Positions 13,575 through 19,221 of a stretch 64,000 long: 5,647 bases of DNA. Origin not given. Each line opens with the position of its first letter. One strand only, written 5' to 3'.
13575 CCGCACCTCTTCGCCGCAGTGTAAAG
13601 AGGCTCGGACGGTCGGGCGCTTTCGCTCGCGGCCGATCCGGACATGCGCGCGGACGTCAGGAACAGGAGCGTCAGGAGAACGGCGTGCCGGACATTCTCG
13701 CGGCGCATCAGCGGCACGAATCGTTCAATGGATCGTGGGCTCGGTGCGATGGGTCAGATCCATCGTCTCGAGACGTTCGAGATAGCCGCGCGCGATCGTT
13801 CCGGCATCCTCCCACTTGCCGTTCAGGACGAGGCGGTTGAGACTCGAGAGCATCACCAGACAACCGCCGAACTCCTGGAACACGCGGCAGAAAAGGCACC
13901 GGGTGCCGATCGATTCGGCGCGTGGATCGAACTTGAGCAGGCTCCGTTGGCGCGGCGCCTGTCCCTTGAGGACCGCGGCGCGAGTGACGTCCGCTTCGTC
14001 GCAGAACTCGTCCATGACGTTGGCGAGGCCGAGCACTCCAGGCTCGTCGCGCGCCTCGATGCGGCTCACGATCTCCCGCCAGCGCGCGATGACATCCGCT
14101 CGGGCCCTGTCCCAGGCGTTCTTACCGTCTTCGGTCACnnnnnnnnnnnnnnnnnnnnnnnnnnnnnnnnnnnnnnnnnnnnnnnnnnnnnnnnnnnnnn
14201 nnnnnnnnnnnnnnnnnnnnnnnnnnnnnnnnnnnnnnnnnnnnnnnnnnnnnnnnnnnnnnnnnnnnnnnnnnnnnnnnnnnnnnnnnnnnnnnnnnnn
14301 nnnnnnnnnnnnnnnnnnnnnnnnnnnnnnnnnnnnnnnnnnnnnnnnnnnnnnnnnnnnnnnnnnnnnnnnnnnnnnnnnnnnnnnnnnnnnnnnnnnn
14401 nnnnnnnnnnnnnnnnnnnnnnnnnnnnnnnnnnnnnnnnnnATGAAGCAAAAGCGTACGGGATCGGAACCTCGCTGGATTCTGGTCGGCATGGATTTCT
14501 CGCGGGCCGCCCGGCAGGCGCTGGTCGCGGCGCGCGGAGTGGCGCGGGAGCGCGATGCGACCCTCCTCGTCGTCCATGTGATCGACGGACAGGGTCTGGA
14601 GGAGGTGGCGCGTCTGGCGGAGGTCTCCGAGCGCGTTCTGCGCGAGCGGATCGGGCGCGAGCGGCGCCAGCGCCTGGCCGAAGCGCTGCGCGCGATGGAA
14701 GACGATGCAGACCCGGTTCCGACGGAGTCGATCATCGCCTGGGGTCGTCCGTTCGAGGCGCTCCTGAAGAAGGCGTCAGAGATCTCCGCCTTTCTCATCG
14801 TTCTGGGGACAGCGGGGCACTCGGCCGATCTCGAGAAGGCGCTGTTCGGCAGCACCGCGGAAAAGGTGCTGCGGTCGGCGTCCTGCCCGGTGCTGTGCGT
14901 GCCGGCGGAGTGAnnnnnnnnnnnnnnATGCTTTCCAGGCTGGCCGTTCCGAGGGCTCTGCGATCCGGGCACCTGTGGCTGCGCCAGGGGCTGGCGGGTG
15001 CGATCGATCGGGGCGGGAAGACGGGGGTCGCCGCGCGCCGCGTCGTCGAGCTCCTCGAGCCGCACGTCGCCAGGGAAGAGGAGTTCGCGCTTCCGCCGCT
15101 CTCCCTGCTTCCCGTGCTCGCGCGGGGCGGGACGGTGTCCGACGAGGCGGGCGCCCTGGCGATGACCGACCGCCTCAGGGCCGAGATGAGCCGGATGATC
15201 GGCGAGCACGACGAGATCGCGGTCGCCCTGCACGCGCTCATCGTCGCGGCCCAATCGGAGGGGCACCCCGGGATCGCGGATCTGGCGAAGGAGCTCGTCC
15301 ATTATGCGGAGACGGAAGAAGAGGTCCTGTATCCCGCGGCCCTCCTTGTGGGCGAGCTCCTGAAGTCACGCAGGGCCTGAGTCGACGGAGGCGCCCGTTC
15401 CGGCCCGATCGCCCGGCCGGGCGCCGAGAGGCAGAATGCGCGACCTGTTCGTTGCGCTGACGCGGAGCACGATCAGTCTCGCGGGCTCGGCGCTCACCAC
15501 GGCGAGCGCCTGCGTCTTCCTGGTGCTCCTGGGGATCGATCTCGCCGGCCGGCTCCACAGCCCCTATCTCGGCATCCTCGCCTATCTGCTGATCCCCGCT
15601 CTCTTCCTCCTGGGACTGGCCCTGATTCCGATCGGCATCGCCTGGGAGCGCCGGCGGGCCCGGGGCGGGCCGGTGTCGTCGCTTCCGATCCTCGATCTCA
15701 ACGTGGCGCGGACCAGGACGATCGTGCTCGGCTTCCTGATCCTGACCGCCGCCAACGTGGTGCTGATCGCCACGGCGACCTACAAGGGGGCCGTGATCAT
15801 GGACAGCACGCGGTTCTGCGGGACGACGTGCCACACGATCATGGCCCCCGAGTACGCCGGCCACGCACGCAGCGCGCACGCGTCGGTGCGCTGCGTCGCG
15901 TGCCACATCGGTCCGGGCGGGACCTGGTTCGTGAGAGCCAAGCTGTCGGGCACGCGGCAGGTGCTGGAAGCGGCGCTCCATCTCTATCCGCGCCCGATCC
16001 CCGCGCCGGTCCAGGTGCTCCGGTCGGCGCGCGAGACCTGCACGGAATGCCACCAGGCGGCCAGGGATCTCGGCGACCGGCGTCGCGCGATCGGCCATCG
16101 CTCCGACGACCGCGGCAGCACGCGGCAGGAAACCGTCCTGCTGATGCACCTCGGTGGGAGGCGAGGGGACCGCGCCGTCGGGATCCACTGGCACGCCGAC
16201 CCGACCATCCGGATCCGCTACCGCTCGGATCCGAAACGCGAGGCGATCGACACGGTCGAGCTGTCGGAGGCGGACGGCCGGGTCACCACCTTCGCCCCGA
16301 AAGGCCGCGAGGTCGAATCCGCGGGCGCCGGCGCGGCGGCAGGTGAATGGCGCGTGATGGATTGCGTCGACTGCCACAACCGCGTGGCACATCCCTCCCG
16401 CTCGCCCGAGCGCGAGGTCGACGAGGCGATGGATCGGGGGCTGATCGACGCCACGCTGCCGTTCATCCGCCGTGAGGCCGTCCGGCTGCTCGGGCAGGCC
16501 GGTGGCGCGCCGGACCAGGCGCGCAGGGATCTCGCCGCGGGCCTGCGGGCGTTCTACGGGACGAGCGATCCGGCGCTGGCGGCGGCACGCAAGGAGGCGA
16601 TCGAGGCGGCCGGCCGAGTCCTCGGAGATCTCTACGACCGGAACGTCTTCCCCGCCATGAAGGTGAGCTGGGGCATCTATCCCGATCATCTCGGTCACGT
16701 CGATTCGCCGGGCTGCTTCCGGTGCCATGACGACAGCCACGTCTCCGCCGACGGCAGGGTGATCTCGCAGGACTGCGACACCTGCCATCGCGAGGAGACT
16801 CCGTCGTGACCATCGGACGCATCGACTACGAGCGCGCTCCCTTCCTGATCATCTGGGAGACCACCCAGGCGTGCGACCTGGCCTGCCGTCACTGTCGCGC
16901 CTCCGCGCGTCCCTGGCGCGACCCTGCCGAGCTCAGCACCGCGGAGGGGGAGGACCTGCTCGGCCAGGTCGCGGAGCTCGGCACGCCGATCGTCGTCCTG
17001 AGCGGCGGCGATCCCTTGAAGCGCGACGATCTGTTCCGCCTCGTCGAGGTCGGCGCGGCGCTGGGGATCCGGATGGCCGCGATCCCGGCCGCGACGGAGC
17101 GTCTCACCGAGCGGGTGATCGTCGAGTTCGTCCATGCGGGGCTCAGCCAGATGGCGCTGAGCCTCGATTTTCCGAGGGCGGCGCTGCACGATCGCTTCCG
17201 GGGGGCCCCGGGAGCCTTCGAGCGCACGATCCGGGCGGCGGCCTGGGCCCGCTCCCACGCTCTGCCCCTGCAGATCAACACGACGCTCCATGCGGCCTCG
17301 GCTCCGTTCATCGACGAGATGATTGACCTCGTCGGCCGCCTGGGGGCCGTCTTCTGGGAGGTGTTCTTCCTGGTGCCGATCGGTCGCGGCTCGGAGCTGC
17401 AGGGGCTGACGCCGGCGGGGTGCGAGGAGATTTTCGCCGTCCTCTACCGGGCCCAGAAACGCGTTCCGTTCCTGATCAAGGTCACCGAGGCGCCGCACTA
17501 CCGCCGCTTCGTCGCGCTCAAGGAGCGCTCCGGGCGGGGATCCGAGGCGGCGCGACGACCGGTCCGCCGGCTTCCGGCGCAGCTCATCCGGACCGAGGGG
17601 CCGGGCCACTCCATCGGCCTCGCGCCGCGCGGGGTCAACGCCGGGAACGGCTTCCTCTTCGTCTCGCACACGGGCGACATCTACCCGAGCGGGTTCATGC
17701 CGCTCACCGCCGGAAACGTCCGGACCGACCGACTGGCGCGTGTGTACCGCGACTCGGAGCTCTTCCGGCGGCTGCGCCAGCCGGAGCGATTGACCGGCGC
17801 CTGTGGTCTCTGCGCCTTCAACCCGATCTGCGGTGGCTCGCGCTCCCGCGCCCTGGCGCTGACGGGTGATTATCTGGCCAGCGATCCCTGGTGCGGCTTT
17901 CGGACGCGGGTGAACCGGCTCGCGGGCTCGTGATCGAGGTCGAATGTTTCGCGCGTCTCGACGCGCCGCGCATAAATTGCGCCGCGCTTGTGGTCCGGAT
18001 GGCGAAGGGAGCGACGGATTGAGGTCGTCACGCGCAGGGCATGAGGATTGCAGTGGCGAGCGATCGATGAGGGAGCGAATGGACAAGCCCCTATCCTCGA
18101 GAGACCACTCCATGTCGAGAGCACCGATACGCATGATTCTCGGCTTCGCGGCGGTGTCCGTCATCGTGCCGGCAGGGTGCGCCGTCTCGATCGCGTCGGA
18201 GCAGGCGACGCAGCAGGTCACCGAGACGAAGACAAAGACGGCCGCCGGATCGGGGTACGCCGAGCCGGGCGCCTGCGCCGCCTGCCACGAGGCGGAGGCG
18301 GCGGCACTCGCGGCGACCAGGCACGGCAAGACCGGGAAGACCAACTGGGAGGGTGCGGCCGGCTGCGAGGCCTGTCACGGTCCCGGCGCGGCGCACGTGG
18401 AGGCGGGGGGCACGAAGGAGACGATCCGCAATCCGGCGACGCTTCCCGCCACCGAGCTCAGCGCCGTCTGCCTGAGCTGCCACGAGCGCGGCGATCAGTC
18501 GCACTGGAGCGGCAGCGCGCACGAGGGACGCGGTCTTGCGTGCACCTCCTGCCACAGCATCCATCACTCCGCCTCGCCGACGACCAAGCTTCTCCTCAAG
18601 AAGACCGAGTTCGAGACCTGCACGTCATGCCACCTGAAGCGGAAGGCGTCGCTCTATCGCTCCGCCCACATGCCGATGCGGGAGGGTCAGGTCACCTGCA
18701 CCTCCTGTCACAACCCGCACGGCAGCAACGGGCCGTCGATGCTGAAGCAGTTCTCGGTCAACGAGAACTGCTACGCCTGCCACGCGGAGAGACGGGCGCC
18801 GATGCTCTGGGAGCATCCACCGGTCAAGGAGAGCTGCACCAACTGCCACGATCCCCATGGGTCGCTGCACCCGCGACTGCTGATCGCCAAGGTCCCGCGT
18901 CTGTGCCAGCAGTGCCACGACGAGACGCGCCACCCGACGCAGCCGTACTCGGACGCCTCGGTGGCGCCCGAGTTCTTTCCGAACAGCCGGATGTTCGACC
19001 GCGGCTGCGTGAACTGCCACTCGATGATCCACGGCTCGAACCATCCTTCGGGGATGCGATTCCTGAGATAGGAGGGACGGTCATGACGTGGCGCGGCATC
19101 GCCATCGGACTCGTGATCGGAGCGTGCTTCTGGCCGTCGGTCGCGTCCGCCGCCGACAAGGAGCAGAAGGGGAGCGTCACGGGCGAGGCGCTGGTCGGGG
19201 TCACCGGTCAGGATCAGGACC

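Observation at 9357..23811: Sigma-54/NtrC-controlled module coupling an MtrAB-like porin-cytochrome conduit to a quinol-type NO reductase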

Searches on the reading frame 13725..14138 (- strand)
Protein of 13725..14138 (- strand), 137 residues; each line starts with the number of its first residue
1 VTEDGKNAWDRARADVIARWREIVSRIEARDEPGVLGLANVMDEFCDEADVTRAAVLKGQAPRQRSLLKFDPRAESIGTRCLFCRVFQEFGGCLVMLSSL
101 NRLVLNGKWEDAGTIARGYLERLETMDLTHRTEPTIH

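Call 34: search_protein_families(library=pfam, proteins=[window:13725-14138:-], max_evalue=0.05)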
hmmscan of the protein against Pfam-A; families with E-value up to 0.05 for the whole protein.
window:13725-14138:- (137 aa): 0 families

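Call 47: find_homologous_proteins(query=window:13725-14138:-, max_evalue=0.001)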
Query window:13725-14138:- (137 aa): 40 proteins with E <= 0.001 among 58 candidates.
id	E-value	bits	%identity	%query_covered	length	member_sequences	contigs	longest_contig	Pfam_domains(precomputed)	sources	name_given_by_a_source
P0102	9.8e-87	306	100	100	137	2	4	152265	-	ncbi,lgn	-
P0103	7.2e-48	180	65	94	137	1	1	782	-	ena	-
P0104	1.8e-45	172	58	100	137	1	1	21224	-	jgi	jgi:hypothetical protein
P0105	2.4e-45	172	58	100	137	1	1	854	-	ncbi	-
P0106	3.1e-45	171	60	100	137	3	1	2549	-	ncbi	-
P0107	5.9e-45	170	60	98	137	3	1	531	-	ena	-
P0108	4.3e-44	168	58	100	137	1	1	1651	-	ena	-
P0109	1.4e-43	166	60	94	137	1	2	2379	-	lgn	-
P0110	1.5e-43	166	57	99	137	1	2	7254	-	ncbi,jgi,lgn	jgi:hypothetical protein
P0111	3.0e-43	165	58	100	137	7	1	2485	-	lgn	-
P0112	5.6e-43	164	58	100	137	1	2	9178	-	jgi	jgi:hypothetical protein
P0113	8.5e-43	163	60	94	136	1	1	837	-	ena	-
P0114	1.3e-42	163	60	94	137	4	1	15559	-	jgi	jgi:hypothetical protein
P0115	1.8e-42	162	57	99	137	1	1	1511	-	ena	-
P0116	1.9e-42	162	57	99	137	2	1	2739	-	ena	-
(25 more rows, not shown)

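Call 66: predict_structure(alignment_id=A2)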
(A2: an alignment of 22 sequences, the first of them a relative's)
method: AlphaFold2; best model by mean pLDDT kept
length: 137 residues; sequences in the alignment: 22
mean_pLDDT: 68.0   pTM: 0.61
mean pLDDT of the five models: 68.0, 64.9, 64.8, 62.5, 59.5
residues with pLDDT >= 90: 25; 70-90: 38; 50-70: 44; < 50: 30
segments of 3 or more residues with pLDDT < 50: 62-80, 130-137
pLDDT, mean of each block of 10 residues (from residue 1): 55 80 93 84 66 61 43 42 56 72 93 90 71 37
secondary structure, 60 per line:
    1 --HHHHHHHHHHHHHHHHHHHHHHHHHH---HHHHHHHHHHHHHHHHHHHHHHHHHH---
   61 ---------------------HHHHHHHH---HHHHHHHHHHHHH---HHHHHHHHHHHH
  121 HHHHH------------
elements in order: H3-28 H32-57 H82-89 H93-105 H109-125

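Call 68: fold_search(model_id=the predicted structure, library=pdb)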
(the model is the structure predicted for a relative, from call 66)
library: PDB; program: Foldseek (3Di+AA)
matches with E <= 10: 346; with E <= 0.001: 0
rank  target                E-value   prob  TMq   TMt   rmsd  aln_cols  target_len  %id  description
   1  9n0k_A                4.5e-01  0.95  0.52  0.55   4.8       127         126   15  Crystal structure of KABLE triple mutant (Ile12Phe, Lys14Pro, Leu20Trp) (released 2025-08-20)
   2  1qq3                  5.8e-01  0.75  0.40  0.48   7.2       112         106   18  THE SOLUTION STRUCTURE OF THE HEME BINDING VARIANT ARG98CYS OF OXIDIZED ESCHERICHIA COLI CYTOCHROME B562 (released 2000-05-24)
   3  8sjh_A                6.4e-01  0.69  0.42  0.50   7.1       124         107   14  Zn-Bound Structure of Computationally Designed Homotrimer TP1 (released 2023-07-05)
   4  9n0i_E                6.8e-01  0.89  0.52  0.53   5.7       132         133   14  Crystal structure of KABLE double mutant (Lys14Pro, Leu20Trp) (released 2025-08-20)
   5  8sjh_B                6.8e-01  0.69  0.45  0.51   5.8       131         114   14  Zn-Bound Structure of Computationally Designed Homotrimer TP1 (released 2023-07-05)
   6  2wwx_B                7.2e-01  0.25  0.34  0.24  14.5       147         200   12  Crystal structure of the SidM/DrrA(GEF/GDF domain)-Rab1(GTPase domain) complex (released 2009-12-08)
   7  3nmj_B                7.5e-01  0.69  0.40  0.48   7.1       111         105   20  Crystal structure of a nickel mediated dimer for the phenanthroline-modified cytochrome cb562 variant, MBP-Phen2 (released 2010-11-24)
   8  9dm3_MODEL_1_A        8.0e-01  0.82  0.45  0.46   6.0       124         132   18  De novo design of proteins that bind naphthalenediimides, powerful photooxidants with tunable photophysical pr (released 2025-03-05)
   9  7xrz_X                8.4e-01  0.54  0.37  0.45   7.3       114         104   18  Crystal structure of BRIL and SRP2070_Fab complex (released 2023-05-10)
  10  3nmi_A                8.8e-01  0.66  0.41  0.50   6.7       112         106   19  Crystal structure of the phenanthroline-modified cytochrome cb562 variant, MBP-Phen2 (released 2010-11-24)
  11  8sjh_C                8.8e-01  0.60  0.40  0.49   5.4       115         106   15  Zn-Bound Structure of Computationally Designed Homotrimer TP1 (released 2023-07-05)
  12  8sji_B                9.3e-01  0.63  0.42  0.51   5.5       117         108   14  Apo Structure of Computationally Designed Homotrimer TP1 (released 2023-07-05)
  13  9dbc                  9.3e-01  0.57  0.42  0.50   6.1       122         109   15  Mn-Bound Structure of Computationally Designed Homotrimer Tet4 (released 2025-08-06)
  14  6wz7_A                9.3e-01  0.54  0.38  0.46   6.8       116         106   19  Mn-bound structure of a TriCyt3 variant (released 2020-09-16)
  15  8xr6_Q                9.8e-01  0.85  0.49  0.47   6.4       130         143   12  Cryo-EM structure of cryptophyte photosystem II (released 2024-06-19)
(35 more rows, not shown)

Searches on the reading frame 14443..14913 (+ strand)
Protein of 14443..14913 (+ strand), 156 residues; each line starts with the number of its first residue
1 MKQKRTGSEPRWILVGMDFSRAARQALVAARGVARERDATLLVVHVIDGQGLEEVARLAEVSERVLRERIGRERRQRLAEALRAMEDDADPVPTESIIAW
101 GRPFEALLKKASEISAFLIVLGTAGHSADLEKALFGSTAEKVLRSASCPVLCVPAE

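Call 7: search_protein_families(library=ncbifam, proteins=[window:14443-14913:+], max_evalue=0.001)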
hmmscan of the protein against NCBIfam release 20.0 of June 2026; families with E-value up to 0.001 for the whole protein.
window:14443-14913:+ (156 aa): 3 families
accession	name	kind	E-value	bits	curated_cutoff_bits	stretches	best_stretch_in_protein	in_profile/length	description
NF011581.0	PRK15005.1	equivalog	5.5e-08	33.1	166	1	11-153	3-143/144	universal stress protein UspF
NF008380.0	PRK11175.1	equivalog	6.2e-08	31.9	227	1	12-153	6-145/313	universal stress protein UspE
NF012000.0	PRK15456.1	equivalog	6.5e-05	23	189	1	32-153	26-141/142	universal stress protein UspG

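Call 8: search_protein_families(library=pfam, proteins=[window:14443-14913:+], max_evalue=0.001)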
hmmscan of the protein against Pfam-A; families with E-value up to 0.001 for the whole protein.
window:14443-14913:+ (156 aa): 1 family
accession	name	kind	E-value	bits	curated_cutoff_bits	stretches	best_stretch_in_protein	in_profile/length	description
PF00582.32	Usp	-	2e-25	90.4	24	1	13-154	5-141/141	Universal stress protein family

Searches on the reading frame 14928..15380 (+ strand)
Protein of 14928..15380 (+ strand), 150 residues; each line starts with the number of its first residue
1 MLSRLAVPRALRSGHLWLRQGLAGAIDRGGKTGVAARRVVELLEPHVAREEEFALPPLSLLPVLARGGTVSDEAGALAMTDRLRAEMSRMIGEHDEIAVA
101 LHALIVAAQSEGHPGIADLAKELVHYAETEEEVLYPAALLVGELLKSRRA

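Call 7: search_protein_families(library=ncbifam, proteins=[window:14928-15380:+], max_evalue=0.001)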
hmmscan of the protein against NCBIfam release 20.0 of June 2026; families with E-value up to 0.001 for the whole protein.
window:14928-15380:+ (150 aa): 0 families

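Call 8: search_protein_families(library=pfam, proteins=[window:14928-15380:+], max_evalue=0.001)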
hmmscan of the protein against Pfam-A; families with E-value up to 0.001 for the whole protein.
window:14928-15380:+ (150 aa): 1 family
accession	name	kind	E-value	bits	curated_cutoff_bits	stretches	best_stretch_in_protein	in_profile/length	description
PF01814.28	Hemerythrin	-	1e-06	29.7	25.3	1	33-138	36-127/127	Hemerythrin HHE cation binding domain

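Call 70: search_solved_structures(query=window:14928-15380:+, max_evalue=1)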
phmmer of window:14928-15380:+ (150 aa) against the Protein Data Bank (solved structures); distinct sequences matched with E-value up to 1: 5.
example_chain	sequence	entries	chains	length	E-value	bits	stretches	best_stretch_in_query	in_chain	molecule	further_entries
2w6l_A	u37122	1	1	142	0.16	15.3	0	79-123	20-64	COBE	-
2w6k_A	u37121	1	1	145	0.2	15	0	80-122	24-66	COBE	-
4r5d_A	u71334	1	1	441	0.29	14.5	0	81-131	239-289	Leucine rich repeat protein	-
5byv_A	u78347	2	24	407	0.32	14.3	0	74-113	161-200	Beta-ketothiolase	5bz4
4zrc_A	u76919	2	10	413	0.33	14.3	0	74-113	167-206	Beta-ketothiolase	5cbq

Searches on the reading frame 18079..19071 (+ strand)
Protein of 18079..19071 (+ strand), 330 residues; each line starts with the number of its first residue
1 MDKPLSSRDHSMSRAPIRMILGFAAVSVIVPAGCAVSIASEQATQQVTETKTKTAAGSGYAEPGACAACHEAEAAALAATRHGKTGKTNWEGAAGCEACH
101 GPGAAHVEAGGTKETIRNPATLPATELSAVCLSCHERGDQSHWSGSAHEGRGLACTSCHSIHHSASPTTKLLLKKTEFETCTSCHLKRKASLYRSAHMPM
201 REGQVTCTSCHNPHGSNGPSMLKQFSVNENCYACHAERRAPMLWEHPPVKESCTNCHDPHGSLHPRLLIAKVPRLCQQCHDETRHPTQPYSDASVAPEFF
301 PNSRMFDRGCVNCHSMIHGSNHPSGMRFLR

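Call 7: search_protein_families(library=ncbifam, proteins=[window:18112-19071:+], max_evalue=0.001)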
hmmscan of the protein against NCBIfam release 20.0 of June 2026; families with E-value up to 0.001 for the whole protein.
window:18112-19071:+ (319 aa): 7 families
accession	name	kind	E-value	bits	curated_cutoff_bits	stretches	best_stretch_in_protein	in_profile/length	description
TIGR03508.1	decahem_SO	subfamily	8.1e-77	258.2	192.2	1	54-313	4-258/258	DmsE family decaheme c-type cytochrome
NF041028.1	decahem_GSU2203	exception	9.4e-71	238.6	325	1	23-314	12-306/317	GSU2203 family decaheme c-type cytochrome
TIGR01905.1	paired_CXXCH_1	subfamily_domain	3.4e-29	100.5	25.2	3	186-226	1-38/41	doubled CXXCH domain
NF008659.0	PRK11659.1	equivalog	3.5e-16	59.5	184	1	19-179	13-172/188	cytochrome c nitrite reductase pentaheme subunit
TIGR03146.1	cyt_nit_nrfB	equivalog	4.2e-09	36.8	166.6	1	54-175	13-142/145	cytochrome c nitrite reductase pentaheme subunit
NF041198.1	UshA_like_PCGU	equivalog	3.8e-07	29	275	1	83-129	473-513/519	UshA-like (seleno)protein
TIGR03153.1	cytochr_NrfH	equivalog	1.6e-06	28.2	134.2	0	162-274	23-138/138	cytochrome c nitrite reductase small subunit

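Call 8: search_protein_families(library=pfam, proteins=[window:18112-19071:+], max_evalue=0.001)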
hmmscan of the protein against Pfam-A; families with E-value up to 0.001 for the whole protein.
window:18112-19071:+ (319 aa): 5 families
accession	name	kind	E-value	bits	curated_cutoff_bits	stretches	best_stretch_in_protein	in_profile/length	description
PF09699.15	Paired_CXXCH_1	-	2.5e-36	123.5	20.6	3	186-228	1-40/41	Doubled CXXCH motif (Paired_CXXCH_1)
PF14522.11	Cytochrome_C7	-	5.9e-14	52.1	24.8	0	135-201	6-67/67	Cytochrome c7 and related cytochrome c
PF22678.1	Cytochrom_c_NrfB-like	-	3e-11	44.1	27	1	85-173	1-89/89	Cytochrome c-type protein NrfB-like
PF14537.11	Cytochrom_c3_2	-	5.5e-11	43.2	25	1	137-224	2-78/79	Cytochrome c3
PF22113.1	Mtrc-MtrF_II-IV_dom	-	2.2e-08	34.2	30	0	40-94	108-168/176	Outer membrane cytochrome MtrC/MtrF-like, domains II/IV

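Call 32: search_solved_structures(query=window:18079-19071:+, max_evalue=0.01)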
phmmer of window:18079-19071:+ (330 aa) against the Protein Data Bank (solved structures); distinct sequences matched with E-value up to 0.01: 5.
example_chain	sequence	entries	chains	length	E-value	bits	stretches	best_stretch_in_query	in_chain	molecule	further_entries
6r2q_A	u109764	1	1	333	1e-70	241.8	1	26-327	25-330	Cystathionine beta-synthase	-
2ozy_A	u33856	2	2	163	1.1e-11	47.8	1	64-200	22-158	Cytochrome c-type protein nrfB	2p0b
6qvm_A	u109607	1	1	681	7.2e-05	25.3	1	77-237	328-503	Multiheme cytochrome cf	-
6i5b_A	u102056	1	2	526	0.00021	23.8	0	55-140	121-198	Uncharacterized protein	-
6ef8_A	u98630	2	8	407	0.0012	21.4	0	92-262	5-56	C-type cytochrome OmcS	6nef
